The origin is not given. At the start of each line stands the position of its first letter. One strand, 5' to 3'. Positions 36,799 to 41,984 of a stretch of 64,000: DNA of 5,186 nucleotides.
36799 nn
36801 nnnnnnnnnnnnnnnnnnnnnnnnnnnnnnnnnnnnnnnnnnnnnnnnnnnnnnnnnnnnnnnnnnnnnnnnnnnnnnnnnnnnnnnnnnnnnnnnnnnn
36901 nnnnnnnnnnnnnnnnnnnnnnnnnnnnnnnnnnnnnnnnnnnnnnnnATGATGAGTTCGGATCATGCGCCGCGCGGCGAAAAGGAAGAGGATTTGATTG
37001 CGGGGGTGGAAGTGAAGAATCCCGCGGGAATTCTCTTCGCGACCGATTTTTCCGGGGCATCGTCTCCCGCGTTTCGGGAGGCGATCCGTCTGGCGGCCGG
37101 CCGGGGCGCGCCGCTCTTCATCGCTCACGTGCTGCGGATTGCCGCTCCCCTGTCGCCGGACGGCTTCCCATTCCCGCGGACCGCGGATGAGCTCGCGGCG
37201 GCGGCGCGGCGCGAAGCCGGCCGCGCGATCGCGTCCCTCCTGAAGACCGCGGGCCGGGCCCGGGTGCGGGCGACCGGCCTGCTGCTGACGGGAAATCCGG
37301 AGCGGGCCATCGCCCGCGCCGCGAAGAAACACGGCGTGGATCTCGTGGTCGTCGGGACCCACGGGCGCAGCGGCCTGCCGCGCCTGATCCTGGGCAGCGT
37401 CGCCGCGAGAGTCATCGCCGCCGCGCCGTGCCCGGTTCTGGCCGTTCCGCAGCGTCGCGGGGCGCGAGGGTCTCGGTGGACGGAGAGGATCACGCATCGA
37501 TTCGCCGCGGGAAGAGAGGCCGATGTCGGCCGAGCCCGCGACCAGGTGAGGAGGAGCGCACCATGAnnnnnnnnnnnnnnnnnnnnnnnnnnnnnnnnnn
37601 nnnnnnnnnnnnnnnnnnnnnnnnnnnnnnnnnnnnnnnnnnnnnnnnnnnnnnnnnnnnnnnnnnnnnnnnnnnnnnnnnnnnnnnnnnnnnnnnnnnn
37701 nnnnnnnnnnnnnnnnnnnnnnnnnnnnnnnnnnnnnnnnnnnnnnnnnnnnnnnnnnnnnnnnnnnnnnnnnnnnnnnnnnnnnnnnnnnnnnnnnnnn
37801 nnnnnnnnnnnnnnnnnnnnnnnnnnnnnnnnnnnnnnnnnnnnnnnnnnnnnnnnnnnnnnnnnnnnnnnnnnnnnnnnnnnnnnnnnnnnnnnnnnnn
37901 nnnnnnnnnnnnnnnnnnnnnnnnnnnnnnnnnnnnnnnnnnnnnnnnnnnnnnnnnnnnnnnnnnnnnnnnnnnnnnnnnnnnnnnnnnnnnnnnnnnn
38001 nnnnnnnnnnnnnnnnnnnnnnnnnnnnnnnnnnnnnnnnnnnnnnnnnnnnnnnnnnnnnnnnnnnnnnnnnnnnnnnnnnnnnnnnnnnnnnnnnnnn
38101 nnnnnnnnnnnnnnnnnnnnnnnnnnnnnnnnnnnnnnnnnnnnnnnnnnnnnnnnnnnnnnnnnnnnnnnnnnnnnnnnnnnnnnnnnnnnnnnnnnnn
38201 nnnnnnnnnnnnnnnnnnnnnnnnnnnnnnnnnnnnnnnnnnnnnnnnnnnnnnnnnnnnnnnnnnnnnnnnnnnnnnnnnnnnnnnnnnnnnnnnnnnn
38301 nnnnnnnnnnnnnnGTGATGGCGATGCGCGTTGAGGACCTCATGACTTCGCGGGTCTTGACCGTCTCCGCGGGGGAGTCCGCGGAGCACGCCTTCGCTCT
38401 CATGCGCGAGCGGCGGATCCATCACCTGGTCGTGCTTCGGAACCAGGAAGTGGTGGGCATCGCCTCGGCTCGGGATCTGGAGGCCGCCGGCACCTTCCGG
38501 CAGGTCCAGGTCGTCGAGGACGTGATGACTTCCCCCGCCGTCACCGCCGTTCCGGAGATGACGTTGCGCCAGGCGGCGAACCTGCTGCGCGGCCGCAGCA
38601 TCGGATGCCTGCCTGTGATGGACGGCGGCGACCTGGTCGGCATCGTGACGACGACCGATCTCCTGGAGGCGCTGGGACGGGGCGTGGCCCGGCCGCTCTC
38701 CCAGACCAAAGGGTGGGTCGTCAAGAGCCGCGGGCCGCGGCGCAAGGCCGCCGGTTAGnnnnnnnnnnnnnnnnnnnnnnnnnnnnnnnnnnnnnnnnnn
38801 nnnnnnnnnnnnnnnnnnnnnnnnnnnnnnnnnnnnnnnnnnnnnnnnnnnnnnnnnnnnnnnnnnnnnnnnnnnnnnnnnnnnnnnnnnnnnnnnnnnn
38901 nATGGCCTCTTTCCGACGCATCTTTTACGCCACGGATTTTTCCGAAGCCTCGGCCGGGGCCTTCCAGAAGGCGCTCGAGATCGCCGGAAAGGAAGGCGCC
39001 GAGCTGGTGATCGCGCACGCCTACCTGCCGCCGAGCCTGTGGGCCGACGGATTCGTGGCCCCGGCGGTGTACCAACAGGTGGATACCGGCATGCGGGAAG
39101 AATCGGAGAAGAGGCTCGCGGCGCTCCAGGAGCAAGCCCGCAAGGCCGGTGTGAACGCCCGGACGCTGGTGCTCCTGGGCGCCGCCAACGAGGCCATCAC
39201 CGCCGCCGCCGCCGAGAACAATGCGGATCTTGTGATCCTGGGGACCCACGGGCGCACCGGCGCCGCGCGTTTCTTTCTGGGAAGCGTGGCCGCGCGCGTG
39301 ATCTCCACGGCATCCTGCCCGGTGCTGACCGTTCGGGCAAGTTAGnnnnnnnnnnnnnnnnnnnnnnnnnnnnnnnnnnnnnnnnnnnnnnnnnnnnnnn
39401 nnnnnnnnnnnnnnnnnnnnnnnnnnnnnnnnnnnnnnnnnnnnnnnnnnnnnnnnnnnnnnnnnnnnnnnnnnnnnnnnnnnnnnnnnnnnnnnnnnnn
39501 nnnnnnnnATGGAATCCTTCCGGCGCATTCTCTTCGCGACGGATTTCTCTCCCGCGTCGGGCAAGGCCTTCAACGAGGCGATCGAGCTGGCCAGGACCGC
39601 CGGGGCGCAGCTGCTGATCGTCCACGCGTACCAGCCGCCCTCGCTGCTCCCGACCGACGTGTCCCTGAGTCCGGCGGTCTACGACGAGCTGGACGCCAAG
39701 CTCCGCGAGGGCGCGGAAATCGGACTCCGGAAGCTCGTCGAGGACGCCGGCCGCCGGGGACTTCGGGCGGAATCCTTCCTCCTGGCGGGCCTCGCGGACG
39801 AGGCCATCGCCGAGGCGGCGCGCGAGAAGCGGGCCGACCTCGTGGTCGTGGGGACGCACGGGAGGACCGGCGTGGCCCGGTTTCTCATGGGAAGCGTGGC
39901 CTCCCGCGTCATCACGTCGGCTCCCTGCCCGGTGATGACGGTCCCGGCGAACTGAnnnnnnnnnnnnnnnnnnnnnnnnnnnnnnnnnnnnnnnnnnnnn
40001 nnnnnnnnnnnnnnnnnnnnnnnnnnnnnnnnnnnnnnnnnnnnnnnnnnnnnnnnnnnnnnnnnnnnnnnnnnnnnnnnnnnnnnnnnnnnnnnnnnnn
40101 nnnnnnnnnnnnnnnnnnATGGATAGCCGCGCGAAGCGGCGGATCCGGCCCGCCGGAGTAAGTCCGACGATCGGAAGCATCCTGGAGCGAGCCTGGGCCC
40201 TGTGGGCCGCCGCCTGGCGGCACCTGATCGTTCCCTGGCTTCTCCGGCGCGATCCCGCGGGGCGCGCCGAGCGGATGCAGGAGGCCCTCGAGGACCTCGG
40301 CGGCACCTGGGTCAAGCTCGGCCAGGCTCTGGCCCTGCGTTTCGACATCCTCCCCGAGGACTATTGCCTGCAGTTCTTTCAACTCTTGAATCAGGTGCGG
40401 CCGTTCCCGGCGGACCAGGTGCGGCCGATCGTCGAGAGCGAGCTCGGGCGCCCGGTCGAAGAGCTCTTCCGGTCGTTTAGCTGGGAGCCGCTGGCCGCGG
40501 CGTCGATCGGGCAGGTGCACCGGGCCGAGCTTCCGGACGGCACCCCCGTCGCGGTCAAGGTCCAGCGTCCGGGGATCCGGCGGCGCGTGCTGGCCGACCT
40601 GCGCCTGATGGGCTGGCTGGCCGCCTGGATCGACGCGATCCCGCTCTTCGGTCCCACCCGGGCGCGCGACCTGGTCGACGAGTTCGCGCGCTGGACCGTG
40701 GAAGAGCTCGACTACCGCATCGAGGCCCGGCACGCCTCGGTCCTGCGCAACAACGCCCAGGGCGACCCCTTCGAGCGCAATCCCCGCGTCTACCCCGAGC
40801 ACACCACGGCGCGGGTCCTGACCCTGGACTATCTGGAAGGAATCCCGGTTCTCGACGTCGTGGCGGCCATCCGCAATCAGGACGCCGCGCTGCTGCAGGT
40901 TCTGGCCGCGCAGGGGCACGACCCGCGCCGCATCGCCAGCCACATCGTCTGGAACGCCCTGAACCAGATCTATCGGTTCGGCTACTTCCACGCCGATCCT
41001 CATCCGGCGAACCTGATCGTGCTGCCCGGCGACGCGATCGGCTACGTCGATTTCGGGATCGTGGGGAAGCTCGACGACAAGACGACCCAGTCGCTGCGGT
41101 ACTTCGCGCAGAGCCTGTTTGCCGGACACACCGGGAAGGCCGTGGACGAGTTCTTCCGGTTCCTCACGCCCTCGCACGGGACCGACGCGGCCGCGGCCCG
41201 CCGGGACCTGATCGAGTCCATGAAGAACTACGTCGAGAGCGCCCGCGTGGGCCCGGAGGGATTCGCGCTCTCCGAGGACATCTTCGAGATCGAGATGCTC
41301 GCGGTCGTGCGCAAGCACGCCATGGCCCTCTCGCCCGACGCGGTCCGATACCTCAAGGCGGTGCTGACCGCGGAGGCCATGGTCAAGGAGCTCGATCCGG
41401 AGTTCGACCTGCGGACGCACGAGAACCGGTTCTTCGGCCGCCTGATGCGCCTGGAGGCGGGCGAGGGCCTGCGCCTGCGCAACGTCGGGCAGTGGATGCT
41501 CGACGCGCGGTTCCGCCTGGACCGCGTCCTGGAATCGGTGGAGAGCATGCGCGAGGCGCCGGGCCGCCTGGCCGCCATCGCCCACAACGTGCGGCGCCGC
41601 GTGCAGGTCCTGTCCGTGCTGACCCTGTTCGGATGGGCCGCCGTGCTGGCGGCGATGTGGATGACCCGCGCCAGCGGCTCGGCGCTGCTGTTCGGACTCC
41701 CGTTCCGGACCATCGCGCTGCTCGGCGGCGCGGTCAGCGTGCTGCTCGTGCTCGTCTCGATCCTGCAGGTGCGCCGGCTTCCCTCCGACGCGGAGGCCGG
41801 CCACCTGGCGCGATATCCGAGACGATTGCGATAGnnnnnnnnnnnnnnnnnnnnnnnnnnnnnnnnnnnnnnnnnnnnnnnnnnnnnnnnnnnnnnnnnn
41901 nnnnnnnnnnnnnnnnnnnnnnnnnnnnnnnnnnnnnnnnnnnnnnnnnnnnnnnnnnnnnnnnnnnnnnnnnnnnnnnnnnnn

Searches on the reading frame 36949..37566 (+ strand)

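Call 27: search_protein_families(library=pfam, proteins=[window:36949-37566:+], max_evalue=0.001)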
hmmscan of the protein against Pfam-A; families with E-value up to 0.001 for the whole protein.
window:36949-37566:+ (205 aa): 1 family
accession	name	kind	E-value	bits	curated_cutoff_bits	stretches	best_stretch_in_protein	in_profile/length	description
PF00582.32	Usp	-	1.1e-31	110.7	24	1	28-167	5-141/141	Universal stress protein family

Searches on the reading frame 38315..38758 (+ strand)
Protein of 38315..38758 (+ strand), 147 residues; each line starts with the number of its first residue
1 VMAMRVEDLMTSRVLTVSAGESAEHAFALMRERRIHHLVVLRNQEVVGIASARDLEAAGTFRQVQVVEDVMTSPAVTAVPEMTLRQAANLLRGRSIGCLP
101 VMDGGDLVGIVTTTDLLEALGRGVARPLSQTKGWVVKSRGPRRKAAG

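Call 27: search_protein_families(library=pfam, proteins=[window:38315-38758:+], max_evalue=0.001)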
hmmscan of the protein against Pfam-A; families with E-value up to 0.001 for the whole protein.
window:38315-38758:+ (147 aa): 1 family
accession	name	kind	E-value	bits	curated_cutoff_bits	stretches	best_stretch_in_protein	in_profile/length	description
PF00571.33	CBS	-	5.1e-30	104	24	2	67-120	1-55/57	CBS domain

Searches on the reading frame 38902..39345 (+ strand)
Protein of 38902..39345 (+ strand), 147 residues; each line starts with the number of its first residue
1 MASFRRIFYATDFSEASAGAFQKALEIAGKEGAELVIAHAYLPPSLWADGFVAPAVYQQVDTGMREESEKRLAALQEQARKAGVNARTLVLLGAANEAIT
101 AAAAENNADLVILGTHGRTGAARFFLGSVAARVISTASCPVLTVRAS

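Call 27: search_protein_families(library=pfam, proteins=[window:38902-39345:+], max_evalue=0.001)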
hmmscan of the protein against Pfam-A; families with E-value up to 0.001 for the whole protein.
window:38902-39345:+ (147 aa): 1 family
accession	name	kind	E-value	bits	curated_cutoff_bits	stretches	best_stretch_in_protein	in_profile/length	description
PF00582.32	Usp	-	1.7e-32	113.3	24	1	4-145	2-141/141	Universal stress protein family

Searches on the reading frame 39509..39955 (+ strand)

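Call 27: search_protein_families(library=pfam, proteins=[window:39509-39955:+], max_evalue=0.001)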
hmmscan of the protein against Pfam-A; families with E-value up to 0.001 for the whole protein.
window:39509-39955:+ (148 aa): 1 family
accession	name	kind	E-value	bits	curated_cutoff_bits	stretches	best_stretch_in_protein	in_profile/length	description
PF00582.32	Usp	-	9.9e-35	120.6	24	1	4-146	2-141/141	Universal stress protein family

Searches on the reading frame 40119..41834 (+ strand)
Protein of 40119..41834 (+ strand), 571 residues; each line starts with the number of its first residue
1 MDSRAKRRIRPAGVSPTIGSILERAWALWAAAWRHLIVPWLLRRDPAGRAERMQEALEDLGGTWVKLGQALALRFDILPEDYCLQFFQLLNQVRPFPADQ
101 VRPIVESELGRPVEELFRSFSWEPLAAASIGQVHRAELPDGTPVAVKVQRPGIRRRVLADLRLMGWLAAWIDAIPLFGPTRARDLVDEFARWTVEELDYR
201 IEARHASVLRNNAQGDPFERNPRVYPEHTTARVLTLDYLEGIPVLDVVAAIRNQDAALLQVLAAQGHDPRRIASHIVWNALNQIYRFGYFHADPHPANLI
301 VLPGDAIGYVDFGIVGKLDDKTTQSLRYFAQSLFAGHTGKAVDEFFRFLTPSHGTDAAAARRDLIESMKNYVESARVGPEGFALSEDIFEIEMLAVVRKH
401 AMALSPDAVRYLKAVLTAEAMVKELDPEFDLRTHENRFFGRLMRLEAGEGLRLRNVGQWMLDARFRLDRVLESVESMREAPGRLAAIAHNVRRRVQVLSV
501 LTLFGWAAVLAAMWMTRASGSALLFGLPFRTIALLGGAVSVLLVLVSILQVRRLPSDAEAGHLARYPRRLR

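Call 27: search_protein_families(library=pfam, proteins=[window:40119-41834:+], max_evalue=0.001)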
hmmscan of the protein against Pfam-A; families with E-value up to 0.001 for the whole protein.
window:40119-41834:+ (571 aa): 1 family
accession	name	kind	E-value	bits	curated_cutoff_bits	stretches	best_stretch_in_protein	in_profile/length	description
PF03109.22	ABC1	-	1.3e-63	214.8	22.9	1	89-335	2-234/244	ABC1 atypical kinase-like domain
